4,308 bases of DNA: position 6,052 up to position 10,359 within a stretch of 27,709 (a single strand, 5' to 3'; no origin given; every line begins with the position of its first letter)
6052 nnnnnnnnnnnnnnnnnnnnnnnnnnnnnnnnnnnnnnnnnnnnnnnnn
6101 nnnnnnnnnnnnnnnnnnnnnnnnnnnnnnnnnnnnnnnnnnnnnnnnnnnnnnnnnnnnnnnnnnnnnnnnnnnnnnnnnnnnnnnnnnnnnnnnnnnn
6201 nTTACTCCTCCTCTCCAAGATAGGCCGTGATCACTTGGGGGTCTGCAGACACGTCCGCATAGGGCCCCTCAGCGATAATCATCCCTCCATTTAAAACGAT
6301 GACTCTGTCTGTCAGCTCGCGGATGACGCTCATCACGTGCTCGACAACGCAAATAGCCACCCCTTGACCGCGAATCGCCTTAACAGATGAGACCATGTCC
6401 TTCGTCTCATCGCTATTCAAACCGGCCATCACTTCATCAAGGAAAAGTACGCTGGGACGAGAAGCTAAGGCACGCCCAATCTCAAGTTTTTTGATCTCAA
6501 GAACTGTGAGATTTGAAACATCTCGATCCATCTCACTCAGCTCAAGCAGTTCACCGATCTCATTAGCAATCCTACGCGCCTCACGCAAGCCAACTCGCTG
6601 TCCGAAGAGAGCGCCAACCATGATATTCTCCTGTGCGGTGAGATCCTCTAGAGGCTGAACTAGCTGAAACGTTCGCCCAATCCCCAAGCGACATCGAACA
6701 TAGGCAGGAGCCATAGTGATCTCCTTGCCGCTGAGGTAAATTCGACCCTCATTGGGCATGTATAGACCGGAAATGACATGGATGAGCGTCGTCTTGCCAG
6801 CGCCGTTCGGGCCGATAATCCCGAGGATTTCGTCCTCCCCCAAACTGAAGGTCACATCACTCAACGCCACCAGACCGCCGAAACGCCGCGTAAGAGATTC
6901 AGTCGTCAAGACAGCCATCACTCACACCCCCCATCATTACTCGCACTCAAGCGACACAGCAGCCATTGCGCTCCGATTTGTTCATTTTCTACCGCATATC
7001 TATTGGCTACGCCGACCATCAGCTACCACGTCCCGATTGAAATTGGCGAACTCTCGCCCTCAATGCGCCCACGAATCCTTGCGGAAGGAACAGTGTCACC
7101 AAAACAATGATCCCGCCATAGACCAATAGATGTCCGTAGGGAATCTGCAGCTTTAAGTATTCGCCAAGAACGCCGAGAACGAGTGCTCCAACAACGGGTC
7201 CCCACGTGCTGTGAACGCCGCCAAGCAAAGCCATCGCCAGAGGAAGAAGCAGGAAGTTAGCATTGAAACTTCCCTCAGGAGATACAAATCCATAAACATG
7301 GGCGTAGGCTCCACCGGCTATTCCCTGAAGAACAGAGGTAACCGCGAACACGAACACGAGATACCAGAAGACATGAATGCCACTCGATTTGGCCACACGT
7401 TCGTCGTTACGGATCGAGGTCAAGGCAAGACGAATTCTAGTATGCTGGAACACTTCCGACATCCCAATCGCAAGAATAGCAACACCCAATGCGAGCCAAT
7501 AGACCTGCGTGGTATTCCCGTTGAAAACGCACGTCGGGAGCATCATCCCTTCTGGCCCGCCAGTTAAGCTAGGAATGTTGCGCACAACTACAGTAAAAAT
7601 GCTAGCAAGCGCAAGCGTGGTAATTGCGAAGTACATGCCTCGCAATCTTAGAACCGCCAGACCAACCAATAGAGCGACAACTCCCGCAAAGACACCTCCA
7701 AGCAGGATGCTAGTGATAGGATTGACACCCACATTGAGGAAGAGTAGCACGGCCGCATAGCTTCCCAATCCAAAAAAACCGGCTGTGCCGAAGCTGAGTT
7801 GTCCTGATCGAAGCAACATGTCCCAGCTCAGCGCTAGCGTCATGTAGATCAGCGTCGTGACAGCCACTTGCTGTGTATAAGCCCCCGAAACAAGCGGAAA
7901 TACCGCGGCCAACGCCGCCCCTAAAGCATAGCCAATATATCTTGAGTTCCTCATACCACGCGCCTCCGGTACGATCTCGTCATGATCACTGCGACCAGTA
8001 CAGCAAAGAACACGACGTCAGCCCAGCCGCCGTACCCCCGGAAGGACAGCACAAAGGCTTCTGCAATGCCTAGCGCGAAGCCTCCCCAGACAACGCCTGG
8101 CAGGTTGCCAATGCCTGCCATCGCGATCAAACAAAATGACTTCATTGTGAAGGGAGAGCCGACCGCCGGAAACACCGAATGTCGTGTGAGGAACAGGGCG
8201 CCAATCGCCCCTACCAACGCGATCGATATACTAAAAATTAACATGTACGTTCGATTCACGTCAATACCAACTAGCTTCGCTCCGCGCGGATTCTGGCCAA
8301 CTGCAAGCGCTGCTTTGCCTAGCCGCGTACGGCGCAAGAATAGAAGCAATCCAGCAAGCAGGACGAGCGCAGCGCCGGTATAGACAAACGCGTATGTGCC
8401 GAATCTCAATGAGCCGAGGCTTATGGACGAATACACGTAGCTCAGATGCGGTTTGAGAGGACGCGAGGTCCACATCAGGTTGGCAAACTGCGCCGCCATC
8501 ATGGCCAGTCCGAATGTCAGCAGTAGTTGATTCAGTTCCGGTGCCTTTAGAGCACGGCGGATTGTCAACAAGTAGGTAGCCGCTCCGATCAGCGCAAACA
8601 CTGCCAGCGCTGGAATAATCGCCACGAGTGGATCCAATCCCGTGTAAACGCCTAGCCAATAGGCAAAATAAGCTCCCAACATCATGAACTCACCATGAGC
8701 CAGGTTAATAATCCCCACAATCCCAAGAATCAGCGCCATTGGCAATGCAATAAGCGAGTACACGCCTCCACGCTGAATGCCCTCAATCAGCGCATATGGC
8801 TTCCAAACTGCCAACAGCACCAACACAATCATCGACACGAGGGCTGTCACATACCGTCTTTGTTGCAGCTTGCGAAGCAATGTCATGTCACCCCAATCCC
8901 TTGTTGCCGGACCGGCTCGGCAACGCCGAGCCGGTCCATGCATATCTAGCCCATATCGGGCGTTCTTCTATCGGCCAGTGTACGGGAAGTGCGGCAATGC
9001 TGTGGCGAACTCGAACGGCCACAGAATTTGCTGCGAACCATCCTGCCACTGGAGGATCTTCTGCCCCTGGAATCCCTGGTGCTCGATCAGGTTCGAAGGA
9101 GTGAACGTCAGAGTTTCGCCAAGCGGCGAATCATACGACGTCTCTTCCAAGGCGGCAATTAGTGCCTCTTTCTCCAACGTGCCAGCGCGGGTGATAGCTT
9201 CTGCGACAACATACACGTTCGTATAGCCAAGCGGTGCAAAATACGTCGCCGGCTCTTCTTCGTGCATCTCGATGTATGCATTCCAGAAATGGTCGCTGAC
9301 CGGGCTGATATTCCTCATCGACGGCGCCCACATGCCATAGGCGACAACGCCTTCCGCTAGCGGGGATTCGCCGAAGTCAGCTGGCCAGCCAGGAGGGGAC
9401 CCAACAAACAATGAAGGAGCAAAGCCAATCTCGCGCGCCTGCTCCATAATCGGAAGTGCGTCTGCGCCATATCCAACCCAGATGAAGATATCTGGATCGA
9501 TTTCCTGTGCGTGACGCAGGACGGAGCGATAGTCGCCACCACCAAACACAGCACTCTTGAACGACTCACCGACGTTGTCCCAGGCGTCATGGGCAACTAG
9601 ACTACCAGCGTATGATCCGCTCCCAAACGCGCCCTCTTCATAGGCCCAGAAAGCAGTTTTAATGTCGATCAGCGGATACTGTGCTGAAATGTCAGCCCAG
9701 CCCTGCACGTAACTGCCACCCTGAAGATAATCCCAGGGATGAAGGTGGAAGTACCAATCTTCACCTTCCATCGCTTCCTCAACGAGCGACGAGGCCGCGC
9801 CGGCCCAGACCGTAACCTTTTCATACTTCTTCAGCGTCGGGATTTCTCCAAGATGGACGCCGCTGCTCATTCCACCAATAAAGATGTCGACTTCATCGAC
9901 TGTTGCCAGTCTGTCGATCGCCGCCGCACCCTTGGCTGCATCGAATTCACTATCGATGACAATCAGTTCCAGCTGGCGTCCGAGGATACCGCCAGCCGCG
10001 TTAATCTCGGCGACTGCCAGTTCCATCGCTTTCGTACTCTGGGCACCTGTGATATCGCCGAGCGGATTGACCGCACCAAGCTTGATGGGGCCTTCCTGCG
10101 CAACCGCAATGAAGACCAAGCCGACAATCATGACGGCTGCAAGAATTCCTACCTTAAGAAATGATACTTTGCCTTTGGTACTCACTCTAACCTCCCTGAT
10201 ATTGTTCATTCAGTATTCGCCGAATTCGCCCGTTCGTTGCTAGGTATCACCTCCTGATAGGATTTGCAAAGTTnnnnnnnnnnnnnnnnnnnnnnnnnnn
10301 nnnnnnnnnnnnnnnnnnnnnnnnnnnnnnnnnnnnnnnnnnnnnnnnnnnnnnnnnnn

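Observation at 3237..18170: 16-gene operon that looks like a complete ester capture, import, activation and cleavage route, possibly for PHA/3-hydroxyacyl esters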

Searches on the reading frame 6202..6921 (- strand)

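Call 5: search_protein_families(library=pfam, proteins=[window:6202-6921:-])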
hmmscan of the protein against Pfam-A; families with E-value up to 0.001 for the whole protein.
window:6202-6921:- (239 aa): 7 families
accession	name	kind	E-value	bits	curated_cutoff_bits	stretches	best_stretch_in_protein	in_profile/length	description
PF00005.33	ABC_tran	-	1.4e-24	87.7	25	1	20-165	1-136/137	ABC transporter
PF12399.14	BCA_ABC_TP_C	-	9.8e-11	41.5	25.5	1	215-239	2-26/27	Branched-chain amino acid ATP-binding cassette transporter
PF13476.12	AAA_23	-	0.00037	21.6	27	1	21-50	11-39/201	AAA domain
PF13304.12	AAA_21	-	0.00037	21.1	27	0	33-53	2-22/304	AAA domain, putative AbiEii toxin, Type IV TA system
PF00004.35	AAA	-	0.00063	20.6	21.2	0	35-53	3-21/131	ATPase family associated with various cellular activities (AAA)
PF13555.12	AAA_29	-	0.00091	19.4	27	0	24-58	16-50/61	P-loop containing region of AAA domain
PF00931.28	NB-ARC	-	0.00093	19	23.5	0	29-50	17-38/248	NB-ARC domain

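Call 7: search_protein_families(library=ncbifam, proteins=[window:6202-6921:-], max_evalue=0.00001)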
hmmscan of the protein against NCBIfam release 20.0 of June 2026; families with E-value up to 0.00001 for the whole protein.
window:6202-6921:- (239 aa): 180 families (the best 25 are shown)
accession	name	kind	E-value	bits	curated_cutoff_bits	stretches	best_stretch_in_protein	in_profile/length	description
NF008449.1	PRK11300.1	equivalog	3.6e-51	173.9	362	1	3-238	4-255/255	high-affinity branched-chain amino acid ABC transporter ATP-binding protein LivG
TIGR03411.1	urea_trans_UrtD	equivalog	7.3e-49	166.6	304.1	1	4-237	2-242/242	urea ABC transporter ATP-binding protein UrtD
TIGR01188.1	drrA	subfamily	1.6e-42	145.9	312.45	1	13-221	2-208/302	daunorubicin resistance ABC transporter, ATP-binding protein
TIGR04406.1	LPS_export_lptB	equivalog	4.1e-39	134.3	240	1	5-238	2-236/239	LPS export ABC transporter ATP-binding protein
NF041861.1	YtfR_transport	equivalog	3.4e-38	131.3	850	1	4-236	1-235/492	galactofuranose ABC transporter, ATP-binding protein YtfR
NF047930.1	ABC_ATP_B6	equivalog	2.2e-35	122.2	670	1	4-218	2-217/510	putative B6 ABC transporter ATP-binding protein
TIGR03864.1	PQQ_ABC_ATP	hypoth_equivalog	1.2e-34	119.8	302.25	1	5-229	2-224/236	ABC transporter, ATP-binding subunit, PQQ-dependent alcohol dehydrogenase system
TIGR03410.1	urea_trans_UrtE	equivalog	2.1e-34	119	285.8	1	5-226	1-221/230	urea ABC transporter ATP-binding subunit UrtE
NF008442.0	PRK11288.1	equivalog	2.4e-34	118.5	689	1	2-221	5-227/504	L-arabinose ABC transporter ATP-binding protein AraG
NF007253.0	PRK09700.1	equivalog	3.2e-34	118.4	772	1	5-231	6-238/510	D-allose ABC transporter ATP-binding protein AlsA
TIGR03265.1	PhnT2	equivalog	5.5e-31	108.1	457.7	1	3-229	3-227/353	putative 2-aminoethylphosphonate ABC transporter ATP-binding protein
NF008144.0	PRK10895.1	equivalog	7.7e-31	107.4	381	1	2-238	1-238/241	LPS export ABC transporter ATP-binding protein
NF010069.0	PRK13549.1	equivalog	8.4e-31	107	699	1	2-238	3-243/513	xylose ABC transporter ATP-binding protein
TIGR04521.1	ECF_ATPase_2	equivalog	1.1e-30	106.7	330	1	19-231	20-239/279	energy-coupling factor transporter ATPase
NF011967.0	PRK15439.1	equivalog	2.3e-30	105.5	586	1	3-233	10-235/510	autoinducer 2 ABC transporter ATP-binding protein LsrA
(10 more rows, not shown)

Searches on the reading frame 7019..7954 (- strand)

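Call 5: search_protein_families(library=pfam, proteins=[window:7019-7954:-])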
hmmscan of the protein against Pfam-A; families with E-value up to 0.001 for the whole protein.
window:7019-7954:- (311 aa): 1 family
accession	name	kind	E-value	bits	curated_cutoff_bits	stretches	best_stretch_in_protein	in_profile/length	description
PF02653.21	BPD_transp_2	-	7.4e-37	127.4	26.8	1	29-286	4-268/269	Branched-chain amino acid transport system / permease component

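Call 7: search_protein_families(library=ncbifam, proteins=[window:7019-7954:-], max_evalue=0.00001)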
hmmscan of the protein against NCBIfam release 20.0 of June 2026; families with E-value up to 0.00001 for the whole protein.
window:7019-7954:- (311 aa): 3 families
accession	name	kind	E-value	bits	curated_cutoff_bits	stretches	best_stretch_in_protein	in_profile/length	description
NF008450.0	PRK11301.1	subfamily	1.9e-31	109.9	366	2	14-137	98-222/418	high-affinity branched-chain amino acid ABC transporter permease LivM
TIGR03408.1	urea_trans_UrtC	equivalog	8.7e-25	88.1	296.2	1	77-296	86-312/313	urea ABC transporter permease subunit UrtC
TIGR03727.1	urea_t_UrtC_arc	equivalog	3.8e-18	65.5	575.55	1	145-307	189-350/369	urea ABC transporter, permease protein UrtC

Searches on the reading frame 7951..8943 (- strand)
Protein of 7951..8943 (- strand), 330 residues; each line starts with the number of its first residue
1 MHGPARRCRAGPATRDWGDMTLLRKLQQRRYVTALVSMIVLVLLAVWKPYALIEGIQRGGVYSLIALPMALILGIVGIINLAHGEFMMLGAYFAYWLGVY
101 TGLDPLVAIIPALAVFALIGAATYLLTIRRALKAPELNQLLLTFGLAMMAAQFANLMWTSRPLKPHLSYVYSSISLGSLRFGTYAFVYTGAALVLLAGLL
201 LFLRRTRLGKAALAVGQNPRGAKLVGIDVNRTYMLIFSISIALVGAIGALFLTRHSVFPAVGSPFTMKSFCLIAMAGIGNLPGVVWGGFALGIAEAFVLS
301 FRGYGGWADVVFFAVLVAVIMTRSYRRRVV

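Call 5: search_protein_families(library=pfam, proteins=[window:7951-8943:-])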
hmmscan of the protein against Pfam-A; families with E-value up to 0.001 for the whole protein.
window:7951-8943:- (330 aa): 1 family
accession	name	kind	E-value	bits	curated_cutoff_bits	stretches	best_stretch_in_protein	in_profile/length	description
PF02653.21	BPD_transp_2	-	2.1e-37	129.2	26.8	1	54-319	4-268/269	Branched-chain amino acid transport system / permease component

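Call 7: search_protein_families(library=ncbifam, proteins=[window:7951-8943:-], max_evalue=0.00001)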
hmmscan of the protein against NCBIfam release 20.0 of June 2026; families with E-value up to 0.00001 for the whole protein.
window:7951-8943:- (330 aa): 7 families
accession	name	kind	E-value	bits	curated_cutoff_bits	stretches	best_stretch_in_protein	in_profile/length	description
TIGR03409.1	urea_trans_UrtB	equivalog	3.3e-37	128.7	250.3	1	52-323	4-281/291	urea ABC transporter permease subunit UrtB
TIGR03622.1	urea_t_UrtB_arc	equivalog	5.3e-30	104.7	374.25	1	64-321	16-268/284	urea ABC transporter, permease protein UrtB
NF008011.0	PRK10740.1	equivalog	1.3e-23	84.1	379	1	52-321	12-293/308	high-affinity branched-chain amino acid ABC transporter permease LivH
NF008441.0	PRK11285.1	equivalog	9.1e-08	31.6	378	1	182-296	177-296/333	L-arabinose ABC transporter permease AraH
NF007014.0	PRK09478.1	equivalog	1.5e-07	31.1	386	1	154-284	149-289/336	galactose/methyl galactoside ABC transporter permease MglC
NF007067.0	PRK09512.1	equivalog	2.6e-07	30.2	398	1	28-278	19-266/321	ribose ABC transporter permease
TIGR03408.1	urea_trans_UrtC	equivalog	1.4e-06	28.2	296.2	0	183-308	166-292/313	urea ABC transporter permease subunit UrtC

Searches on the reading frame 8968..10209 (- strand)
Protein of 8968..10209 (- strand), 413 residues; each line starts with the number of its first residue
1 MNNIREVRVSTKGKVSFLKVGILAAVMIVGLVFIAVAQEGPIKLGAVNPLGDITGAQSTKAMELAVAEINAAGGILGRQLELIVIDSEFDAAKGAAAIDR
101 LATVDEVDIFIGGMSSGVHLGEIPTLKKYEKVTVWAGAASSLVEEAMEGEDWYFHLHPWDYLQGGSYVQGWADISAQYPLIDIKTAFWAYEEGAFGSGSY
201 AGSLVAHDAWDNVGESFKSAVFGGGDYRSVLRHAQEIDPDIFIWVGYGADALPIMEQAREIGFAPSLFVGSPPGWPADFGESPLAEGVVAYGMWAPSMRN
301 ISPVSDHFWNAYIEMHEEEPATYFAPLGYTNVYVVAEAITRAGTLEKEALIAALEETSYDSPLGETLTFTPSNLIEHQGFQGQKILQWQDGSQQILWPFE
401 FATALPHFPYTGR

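Call 4: search_protein_families(library=pfam, proteins=[window:8968-10209:-])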
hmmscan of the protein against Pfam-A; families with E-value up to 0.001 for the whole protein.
window:8968-10209:- (413 aa): 3 families
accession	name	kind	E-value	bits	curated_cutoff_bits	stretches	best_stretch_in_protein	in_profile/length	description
PF13458.12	Peripla_BP_6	-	4.2e-44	152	31.7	1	42-389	2-339/343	Periplasmic binding protein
PF13433.12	Peripla_BP_5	-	5.1e-15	55.9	27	2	55-117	17-79/363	Periplasmic binding protein domain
PF01094.35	ANF_receptor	-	3.3e-12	46.6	25.4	1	59-140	3-84/353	Receptor family ligand binding region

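Call 6: search_protein_families(library=ncbifam, proteins=[window:8968-10209:-], max_evalue=0.00001)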
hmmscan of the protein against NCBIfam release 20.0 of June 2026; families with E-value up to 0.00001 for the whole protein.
window:8968-10209:- (413 aa): 3 families
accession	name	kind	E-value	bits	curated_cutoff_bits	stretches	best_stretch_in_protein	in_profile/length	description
TIGR03669.1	urea_ABC_arch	equivalog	3.5e-15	55.9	494.8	1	54-130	16-92/375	urea ABC transporter substrate-binding protein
TIGR03407.1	urea_ABC_UrtA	exception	4.4e-13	48.9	492.75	1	56-128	18-90/361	urea ABC transporter substrate-binding protein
NF011933.0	PRK15404.1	subfamily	5.7e-12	45.4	477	1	28-370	13-345/370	high-affinity branched-chain amino acid ABC transporter substrate-binding protein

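Call 21: search_solved_structures(query=window:8968-10209:-, max_evalue=1e-8)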
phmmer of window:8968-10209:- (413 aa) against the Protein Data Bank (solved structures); distinct sequences matched with E-value up to 1e-8: 3.
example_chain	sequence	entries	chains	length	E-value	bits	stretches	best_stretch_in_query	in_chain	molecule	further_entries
4gnr_A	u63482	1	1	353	3.4e-15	59.4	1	55-342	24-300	ABC transporter substrate-binding protein-branched chain amino acid transport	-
3td9_A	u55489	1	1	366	5.9e-12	48.8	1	74-357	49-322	Branched chain amino acid ABC transporter, periplasmic amino acid-binding protein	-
3i45_A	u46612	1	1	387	1e-11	48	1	42-382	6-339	Twin-arginine translocation pathway signal protein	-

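Call 57: search_solved_structures(query=A3, max_evalue=0.001)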
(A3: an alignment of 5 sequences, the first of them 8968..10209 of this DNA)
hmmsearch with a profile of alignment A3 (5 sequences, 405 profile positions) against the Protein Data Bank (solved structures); distinct sequences matched with E-value up to 0.001: 36.
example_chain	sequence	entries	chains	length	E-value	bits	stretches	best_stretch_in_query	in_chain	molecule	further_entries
4gnr_A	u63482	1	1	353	4.3e-23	85.1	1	31-346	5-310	ABC transporter substrate-binding protein-branched chain amino acid transport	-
3td9_A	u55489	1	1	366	1.7e-17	66.7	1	47-350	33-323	Branched chain amino acid ABC transporter, periplasmic amino acid-binding protein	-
8wch_A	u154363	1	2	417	6.1e-15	58.3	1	30-402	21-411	Probable Leu/Ile/Val-binding protein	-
3i45_A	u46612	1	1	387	1.4e-14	57.1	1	33-365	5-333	Twin-arginine translocation pathway signal protein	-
4obb_A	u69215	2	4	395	2e-14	56.6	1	32-385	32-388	Amino acid/amide ABC transporter substrate-binding protein, HAAT family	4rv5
4nqr_A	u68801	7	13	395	2.6e-14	56.2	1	32-385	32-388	Amino acid/amide ABC transporter substrate-binding protein, HAAT family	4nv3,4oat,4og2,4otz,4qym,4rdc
8tg1_A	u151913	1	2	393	4.8e-13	52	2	30-119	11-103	Extracellular ligand-binding receptor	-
4mlc_A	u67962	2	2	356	9.5e-13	51.1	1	32-263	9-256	Extracellular ligand-binding receptor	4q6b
4q6w_A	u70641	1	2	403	4.1e-11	45.7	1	18-118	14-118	Putative leu/ile/val-binding protein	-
4zpj_A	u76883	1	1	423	4.9e-10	42.1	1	27-358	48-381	Extracellular ligand-binding receptor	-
4mpt_A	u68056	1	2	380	6.3e-10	41.8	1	31-118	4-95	Putative leu/ile/val-binding protein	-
4n03_A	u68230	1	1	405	1.5e-09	40.6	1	30-362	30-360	ABC-type branched-chain amino acid transport systems periplasmic component-like protein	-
4ey3_A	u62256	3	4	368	1.5e-09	40.5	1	31-358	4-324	Twin-arginine translocation pathway signal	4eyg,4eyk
3hut_A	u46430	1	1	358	2.6e-09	39.8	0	221-363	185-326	putative branched-chain amino acid ABC transporter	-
7s6e_A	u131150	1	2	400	5.1e-09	38.8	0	283-357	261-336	Urea ABC transporter, periplasmic urea-binding protein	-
4evq_A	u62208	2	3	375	0.00037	22.8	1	29-259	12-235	Putative ABC transporter subunit, substrate-binding component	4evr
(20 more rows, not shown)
